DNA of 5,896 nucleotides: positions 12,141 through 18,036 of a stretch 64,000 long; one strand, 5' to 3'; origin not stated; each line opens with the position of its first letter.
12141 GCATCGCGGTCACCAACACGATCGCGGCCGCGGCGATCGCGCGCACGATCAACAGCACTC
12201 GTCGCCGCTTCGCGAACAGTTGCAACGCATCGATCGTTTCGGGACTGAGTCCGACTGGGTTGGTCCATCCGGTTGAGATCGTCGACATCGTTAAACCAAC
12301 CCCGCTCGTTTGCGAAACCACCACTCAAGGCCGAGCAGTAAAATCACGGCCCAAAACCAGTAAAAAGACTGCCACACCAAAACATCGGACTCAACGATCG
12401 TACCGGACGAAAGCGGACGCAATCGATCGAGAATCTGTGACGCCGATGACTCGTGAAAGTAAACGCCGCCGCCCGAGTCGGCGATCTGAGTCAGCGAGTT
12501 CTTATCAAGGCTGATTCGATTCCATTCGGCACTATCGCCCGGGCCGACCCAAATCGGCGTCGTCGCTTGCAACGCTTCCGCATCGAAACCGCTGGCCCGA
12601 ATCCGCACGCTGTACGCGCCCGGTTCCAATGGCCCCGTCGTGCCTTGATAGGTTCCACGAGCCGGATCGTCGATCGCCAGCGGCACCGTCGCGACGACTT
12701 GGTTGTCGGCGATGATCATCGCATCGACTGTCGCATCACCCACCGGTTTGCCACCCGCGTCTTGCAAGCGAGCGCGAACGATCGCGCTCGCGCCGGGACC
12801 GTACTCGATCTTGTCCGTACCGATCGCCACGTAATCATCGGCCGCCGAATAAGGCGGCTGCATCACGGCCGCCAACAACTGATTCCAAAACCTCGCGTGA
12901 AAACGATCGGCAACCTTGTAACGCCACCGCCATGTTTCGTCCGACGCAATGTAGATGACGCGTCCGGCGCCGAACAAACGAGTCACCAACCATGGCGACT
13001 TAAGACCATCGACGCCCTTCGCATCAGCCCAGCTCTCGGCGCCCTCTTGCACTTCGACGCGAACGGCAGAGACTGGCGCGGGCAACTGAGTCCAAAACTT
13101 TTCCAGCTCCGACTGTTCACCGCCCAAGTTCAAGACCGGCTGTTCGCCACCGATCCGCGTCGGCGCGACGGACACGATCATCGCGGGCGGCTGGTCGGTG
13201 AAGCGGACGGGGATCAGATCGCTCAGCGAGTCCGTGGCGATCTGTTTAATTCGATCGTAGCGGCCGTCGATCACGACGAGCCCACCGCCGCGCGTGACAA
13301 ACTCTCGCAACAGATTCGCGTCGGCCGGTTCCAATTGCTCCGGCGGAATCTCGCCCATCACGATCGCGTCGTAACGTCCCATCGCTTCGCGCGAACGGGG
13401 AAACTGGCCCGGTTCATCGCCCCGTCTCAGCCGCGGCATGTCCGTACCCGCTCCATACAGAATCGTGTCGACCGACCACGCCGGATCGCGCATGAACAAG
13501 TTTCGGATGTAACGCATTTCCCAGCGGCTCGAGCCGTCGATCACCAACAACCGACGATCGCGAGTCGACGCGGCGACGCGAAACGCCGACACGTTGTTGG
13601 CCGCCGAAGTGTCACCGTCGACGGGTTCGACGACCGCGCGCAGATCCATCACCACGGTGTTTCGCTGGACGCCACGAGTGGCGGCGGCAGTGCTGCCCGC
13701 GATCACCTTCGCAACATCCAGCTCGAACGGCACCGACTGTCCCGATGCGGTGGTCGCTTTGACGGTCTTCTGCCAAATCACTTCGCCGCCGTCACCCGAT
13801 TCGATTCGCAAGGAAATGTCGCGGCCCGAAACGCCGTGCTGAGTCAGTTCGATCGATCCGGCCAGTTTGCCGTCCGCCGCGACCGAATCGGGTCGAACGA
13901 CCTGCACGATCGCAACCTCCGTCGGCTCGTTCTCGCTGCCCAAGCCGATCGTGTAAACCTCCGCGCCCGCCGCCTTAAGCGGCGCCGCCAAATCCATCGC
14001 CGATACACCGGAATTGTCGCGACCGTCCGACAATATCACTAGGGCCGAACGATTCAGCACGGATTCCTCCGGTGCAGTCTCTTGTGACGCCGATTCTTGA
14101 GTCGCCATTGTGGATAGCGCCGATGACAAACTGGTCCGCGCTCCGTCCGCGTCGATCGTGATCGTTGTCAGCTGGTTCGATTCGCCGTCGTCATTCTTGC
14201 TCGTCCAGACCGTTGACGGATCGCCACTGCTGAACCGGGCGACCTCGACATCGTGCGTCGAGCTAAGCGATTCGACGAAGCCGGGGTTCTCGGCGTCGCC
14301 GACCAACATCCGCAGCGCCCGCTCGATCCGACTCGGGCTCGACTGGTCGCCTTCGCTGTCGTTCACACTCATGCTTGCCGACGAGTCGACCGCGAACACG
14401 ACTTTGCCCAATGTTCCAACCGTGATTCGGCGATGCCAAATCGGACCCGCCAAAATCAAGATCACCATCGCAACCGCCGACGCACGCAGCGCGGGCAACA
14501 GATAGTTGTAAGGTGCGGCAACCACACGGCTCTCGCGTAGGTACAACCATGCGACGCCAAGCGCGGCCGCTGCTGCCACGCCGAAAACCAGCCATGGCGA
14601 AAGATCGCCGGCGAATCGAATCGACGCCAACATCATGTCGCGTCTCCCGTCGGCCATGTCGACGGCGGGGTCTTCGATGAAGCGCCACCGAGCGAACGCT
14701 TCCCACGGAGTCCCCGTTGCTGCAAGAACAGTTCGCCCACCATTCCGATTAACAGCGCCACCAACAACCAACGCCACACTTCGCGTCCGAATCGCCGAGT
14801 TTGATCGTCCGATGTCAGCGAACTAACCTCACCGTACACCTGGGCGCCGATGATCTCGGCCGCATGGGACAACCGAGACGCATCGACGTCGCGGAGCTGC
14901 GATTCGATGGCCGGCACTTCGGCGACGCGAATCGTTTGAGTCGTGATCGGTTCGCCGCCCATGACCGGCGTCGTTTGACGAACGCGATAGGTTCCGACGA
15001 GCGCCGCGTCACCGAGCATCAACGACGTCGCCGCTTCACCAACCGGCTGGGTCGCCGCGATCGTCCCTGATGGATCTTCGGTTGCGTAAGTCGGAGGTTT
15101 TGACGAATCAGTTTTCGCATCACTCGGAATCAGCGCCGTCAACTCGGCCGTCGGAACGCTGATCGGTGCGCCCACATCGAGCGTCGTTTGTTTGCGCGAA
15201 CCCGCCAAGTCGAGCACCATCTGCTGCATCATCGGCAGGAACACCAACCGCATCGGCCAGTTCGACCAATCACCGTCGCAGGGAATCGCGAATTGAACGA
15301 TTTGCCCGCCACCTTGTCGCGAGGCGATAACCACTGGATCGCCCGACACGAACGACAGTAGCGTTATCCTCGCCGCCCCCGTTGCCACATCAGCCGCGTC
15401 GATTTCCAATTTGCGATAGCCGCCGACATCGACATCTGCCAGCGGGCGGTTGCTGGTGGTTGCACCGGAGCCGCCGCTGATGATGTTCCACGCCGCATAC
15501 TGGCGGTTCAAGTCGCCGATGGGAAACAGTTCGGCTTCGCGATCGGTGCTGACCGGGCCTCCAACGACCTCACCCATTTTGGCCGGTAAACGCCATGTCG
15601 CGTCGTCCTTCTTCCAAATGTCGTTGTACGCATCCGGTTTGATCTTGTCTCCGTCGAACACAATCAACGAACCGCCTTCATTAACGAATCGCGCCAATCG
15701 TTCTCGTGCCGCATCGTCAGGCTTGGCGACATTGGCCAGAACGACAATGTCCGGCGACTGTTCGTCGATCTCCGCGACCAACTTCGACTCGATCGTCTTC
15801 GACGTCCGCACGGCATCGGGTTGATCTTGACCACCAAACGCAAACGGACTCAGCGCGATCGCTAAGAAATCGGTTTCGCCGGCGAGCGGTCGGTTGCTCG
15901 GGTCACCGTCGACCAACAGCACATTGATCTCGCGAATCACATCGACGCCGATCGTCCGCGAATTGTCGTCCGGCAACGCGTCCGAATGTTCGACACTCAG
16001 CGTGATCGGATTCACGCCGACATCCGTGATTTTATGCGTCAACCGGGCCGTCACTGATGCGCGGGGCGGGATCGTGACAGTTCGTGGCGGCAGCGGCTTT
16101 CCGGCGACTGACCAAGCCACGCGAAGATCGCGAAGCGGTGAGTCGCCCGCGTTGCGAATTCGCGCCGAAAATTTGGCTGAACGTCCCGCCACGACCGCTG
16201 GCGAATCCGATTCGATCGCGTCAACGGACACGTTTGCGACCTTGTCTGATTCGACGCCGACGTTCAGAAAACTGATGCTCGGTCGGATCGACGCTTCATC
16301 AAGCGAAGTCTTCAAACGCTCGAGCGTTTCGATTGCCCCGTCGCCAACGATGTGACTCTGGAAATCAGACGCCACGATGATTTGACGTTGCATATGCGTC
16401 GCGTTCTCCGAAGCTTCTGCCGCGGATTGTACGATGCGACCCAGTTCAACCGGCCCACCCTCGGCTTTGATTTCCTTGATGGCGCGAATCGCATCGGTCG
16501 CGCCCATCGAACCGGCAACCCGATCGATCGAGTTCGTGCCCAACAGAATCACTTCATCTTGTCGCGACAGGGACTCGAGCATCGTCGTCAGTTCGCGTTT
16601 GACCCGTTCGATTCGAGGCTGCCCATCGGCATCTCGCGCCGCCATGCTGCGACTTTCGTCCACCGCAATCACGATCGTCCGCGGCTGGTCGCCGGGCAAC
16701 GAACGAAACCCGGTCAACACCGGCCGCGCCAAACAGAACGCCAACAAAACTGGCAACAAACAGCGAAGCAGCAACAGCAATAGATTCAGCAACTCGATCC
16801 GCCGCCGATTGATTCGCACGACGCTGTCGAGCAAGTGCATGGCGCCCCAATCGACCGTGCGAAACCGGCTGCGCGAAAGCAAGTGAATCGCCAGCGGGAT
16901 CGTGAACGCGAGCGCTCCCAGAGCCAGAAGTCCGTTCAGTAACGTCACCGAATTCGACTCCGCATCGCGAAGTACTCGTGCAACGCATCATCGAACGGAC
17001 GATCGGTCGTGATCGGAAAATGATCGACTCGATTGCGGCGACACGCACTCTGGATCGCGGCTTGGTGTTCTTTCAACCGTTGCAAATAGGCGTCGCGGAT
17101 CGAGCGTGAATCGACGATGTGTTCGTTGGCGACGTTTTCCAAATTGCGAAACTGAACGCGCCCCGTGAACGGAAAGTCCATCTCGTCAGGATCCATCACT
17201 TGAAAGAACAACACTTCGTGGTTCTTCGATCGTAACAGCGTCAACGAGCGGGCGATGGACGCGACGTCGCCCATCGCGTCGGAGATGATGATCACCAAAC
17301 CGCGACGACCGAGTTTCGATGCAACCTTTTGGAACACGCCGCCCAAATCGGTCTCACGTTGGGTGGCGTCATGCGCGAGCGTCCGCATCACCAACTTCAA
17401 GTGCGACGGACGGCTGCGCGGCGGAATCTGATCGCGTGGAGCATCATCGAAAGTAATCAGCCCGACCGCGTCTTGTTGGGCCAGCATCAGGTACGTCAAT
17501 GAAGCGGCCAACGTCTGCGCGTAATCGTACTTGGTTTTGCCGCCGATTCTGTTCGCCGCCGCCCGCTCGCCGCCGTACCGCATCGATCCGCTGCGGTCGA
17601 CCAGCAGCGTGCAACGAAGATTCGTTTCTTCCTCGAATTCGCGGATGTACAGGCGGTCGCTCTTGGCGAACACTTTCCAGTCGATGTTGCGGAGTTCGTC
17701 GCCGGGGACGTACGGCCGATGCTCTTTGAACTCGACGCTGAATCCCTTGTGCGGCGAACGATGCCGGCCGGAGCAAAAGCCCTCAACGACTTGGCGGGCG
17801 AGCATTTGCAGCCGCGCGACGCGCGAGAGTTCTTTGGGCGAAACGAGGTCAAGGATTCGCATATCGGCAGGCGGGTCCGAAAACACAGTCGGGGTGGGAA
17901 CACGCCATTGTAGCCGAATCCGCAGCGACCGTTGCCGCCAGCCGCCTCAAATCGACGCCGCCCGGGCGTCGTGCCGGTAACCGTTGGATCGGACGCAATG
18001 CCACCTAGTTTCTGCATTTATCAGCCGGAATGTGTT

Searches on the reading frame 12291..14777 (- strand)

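Call 57: search_protein_families(library=pfam, proteins=[window:12291-14777:-], max_evalue=0.0001)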
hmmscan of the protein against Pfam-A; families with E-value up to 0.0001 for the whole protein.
window:12291-14777:- (828 aa): 2 families
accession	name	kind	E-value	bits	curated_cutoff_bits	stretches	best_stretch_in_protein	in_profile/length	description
PF00092.34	VWA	-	4.1e-08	34.1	23.8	1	126-284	2-144/174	von Willebrand factor type A domain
PF24157.1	DUF7408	-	0.0001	22.8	27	0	466-528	35-91/174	Domain of unknown function (DUF7408)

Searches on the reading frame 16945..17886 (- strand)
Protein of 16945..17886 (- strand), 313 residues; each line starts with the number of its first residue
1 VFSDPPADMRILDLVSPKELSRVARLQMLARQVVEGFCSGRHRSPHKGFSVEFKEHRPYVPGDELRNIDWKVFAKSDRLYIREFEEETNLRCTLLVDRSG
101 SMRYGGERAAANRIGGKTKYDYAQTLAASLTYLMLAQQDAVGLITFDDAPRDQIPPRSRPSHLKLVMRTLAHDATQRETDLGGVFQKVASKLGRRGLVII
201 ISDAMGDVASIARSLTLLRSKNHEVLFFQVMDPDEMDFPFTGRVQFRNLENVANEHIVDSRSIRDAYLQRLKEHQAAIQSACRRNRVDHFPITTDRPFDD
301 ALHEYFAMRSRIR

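Call 57: search_protein_families(library=pfam, proteins=[window:16945-17886:-], max_evalue=0.0001)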
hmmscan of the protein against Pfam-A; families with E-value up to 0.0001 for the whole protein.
window:16945-17886:- (313 aa): 2 families
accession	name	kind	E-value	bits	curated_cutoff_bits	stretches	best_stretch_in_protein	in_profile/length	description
PF01882.25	DUF58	-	1.9e-49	168.2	23.4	1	55-276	1-215/216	Protein of unknown function DUF58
PF13519.12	VWA_2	-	1e-09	39.4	27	1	94-204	3-106/107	von Willebrand factor type A domain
